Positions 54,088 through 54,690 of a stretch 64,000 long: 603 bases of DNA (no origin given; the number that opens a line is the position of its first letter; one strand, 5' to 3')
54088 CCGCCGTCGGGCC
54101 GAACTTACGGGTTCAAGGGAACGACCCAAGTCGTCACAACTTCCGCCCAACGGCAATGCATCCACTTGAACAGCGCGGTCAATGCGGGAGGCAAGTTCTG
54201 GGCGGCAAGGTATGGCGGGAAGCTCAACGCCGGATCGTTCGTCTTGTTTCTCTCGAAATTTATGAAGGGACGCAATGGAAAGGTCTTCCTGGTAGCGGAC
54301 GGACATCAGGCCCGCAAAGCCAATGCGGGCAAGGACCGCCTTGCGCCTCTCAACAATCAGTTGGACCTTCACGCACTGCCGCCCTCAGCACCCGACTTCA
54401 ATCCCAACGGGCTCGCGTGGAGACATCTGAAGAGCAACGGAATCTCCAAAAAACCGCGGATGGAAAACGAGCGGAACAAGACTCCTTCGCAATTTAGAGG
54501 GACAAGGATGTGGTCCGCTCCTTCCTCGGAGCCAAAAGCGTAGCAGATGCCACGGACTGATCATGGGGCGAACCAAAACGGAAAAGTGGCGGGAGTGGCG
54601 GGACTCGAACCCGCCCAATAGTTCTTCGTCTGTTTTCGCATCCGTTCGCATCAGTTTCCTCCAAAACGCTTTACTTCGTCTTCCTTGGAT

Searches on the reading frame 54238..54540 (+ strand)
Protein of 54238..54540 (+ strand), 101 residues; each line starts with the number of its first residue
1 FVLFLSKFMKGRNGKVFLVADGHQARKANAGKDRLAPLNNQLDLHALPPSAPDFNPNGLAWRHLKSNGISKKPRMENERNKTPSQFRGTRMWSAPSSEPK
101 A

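Call 84: search_protein_families(library=pfam, proteins=[window:54238-54540:+], max_evalue=0.1)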
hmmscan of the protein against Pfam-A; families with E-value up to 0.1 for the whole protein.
seq(101 aa): 1 family
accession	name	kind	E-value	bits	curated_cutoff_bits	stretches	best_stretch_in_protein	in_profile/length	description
PF13358.12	DDE_3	-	1.8e-08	34.8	28.6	1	1-70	64-135/146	DDE superfamily endonuclease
